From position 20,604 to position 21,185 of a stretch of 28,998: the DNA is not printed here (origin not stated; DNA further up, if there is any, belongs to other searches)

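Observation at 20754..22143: Panacea(DUF4065)-like protein overlapping a RelE/ParE-like small toxin gene, with a divergent XRE regulator: PanA-PanT-type toxin-antitoxin candidate.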

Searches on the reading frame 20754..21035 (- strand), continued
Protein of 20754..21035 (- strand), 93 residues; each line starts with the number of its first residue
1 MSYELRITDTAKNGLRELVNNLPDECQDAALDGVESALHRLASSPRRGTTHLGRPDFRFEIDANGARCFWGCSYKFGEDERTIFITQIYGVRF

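Call 65: find_encoding_contigs(protein=P0030, flank=3000, max_places=3)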
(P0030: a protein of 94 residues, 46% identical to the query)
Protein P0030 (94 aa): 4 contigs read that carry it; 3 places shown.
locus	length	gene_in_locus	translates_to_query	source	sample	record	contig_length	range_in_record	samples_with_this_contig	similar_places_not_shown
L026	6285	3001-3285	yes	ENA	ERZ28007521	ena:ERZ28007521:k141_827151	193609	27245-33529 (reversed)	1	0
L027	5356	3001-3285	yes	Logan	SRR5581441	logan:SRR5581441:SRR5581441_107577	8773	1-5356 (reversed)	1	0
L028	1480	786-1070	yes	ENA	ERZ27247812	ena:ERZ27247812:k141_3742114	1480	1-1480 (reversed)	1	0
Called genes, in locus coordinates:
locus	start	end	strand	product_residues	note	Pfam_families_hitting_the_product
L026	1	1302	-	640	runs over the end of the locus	PF13604:AAA_30 (weak), PF09848:SLFN-g3_helicase, PF13401:AAA_22 (weak)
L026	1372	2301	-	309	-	PF13391:HNH_2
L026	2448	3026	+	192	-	PF13274:SocA_Panacea (weak)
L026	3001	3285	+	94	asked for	-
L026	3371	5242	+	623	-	PF13687:DUF4153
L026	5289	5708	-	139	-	PF01872:RibD_C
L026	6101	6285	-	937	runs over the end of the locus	-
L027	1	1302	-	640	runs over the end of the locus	PF13604:AAA_30 (weak), PF09848:SLFN-g3_helicase, PF13401:AAA_22 (weak)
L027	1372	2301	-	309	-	PF13391:HNH_2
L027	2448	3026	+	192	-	PF13274:SocA_Panacea (weak)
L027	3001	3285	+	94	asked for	-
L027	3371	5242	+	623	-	PF13687:DUF4153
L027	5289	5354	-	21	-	?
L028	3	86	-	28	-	?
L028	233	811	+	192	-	PF13274:SocA_Panacea (weak)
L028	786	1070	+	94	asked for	-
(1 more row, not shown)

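Call 68: find_related_loci(query=A2, collection=viral_contigs, flank=2500)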
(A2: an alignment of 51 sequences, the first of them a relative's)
Query A2 (93 aa) in viral_contigs; peptide patterns used: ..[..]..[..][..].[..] (x = any residue, [..] = any of these).
1 stretches matched a pattern, but none encodes a relative of the query by tblastn (E <= 1e-3).

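Call 70: find_related_loci(query=A5, collection=metagenome_contigs, flank=2500)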
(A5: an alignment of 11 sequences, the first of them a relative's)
Query A5 (94 aa) in metagenome_contigs; peptide patterns used: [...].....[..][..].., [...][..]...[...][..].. (x = any residue, [..] = any of these).
600 stretches matched a pattern (row limit reached: there are more); 2 encode a relative of the query (tblastn E <= 1e-3); 2 distinct loci.
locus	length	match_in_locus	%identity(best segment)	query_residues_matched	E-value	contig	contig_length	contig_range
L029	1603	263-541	73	1-93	8e-48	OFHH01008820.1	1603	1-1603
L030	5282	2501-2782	67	1-94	3e-43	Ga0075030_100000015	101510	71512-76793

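Call 88: search_dna_similar(query=P0023, collection=plasmids, mode=protein, max_evalue=0.001, max_rows=10)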
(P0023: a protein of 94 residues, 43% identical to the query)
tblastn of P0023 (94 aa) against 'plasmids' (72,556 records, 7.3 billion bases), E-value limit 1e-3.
No match.

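Call 92: fold_search(model_id=the predicted structure, library=pdb)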
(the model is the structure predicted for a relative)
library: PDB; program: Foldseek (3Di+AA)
matches with E <= 10: 754; with E <= 0.001: 9
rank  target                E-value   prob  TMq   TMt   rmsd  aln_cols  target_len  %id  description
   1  3g5o_B                1.1e-04  1.00  0.54  0.61   9.2        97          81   21  The crystal structure of the toxin-antitoxin complex RelBE2 (Rv2865-2866) from Mycobacterium tuberculosis (released 2009-04-14)
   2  9w3a_A                2.1e-04  1.00  0.64  0.54   5.0       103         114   20  Crystal structure of PfiAT toxin-antitoxin complex (released 2026-02-11)
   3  7v5y_E                3.2e-04  1.00  0.50  0.52   6.1       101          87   15  Crystal structure of hexameric complex of Sa2YoeB-Sa2YefM toxin-antitoxin from Staphylococcus aureus (released 2021-12-15)
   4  9w3a_B                5.4e-04  1.00  0.63  0.54   5.0       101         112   21  Crystal structure of PfiAT toxin-antitoxin complex (released 2026-02-11)
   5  4fxe_E                5.8e-04  1.00  0.62  0.69   3.6        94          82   13  Crystal structure of the intact E. coli RelBE toxin-antitoxin complex (released 2012-08-29)
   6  7v6w_F                7.5e-04  1.00  0.48  0.50   6.3       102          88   17  Crystal structure of heterohexameric Sa2YoeB-Sa2YefM complex bound to 26bp-DNA (released 2021-12-15)
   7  3g5o_C                8.5e-04  1.00  0.57  0.60   4.6        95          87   22  The crystal structure of the toxin-antitoxin complex RelBE2 (Rv2865-2866) from Mycobacterium tuberculosis (released 2009-04-14)
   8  7v6w_E                8.5e-04  1.00  0.48  0.50   6.3       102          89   17  Crystal structure of heterohexameric Sa2YoeB-Sa2YefM complex bound to 26bp-DNA (released 2021-12-15)
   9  5ceg_B                9.7e-04  1.00  0.66  0.60   4.7       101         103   18  X-ray structure of toxin/anti-toxin complex from Mesorhizobium opportunistum (released 2015-11-11)
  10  2khe_MODEL_1_A        1.0e-03  1.00  0.50  0.52   9.3        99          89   13  Solution Structure of the Bacterial Toxin Rele from Thermus Thermophilus HB8 (released 2010-03-31)
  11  1wmi_A                1.3e-03  0.99  0.42  0.44  10.5        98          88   13  Crystal structure of archaeal RelE-RelB complex from Pyrococcus horikoshii OT3 (released 2005-03-15)
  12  2kc8_MODEL_1_A        1.5e-03  1.00  0.62  0.61   3.5        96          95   16  Structure of E. coli toxin RelE (R81A/R83A) mutant in complex with antitoxin RelBc (K47-L79) peptide (released 2009-03-17)
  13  9g12_B                1.6e-03  1.00  0.53  0.58   4.6        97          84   18  Mycobacterium tuberculosis RelBE1 toxin-antitoxin system; rv1247c (relB1 antitoxin), rv1246c (relE1 toxin) (released 2025-12-17)
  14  5cw7_P                1.7e-03  1.00  0.66  0.65   4.5        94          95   11  Crystal structure of the PaaA2-ParE2 antitoxin-toxin complex (released 2016-06-01)
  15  5czf_C                2.1e-03  1.00  0.64  0.64   4.6        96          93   14  Crystal structure of the PaaA2-ParE2 antitoxin-toxin complex (released 2016-06-01)
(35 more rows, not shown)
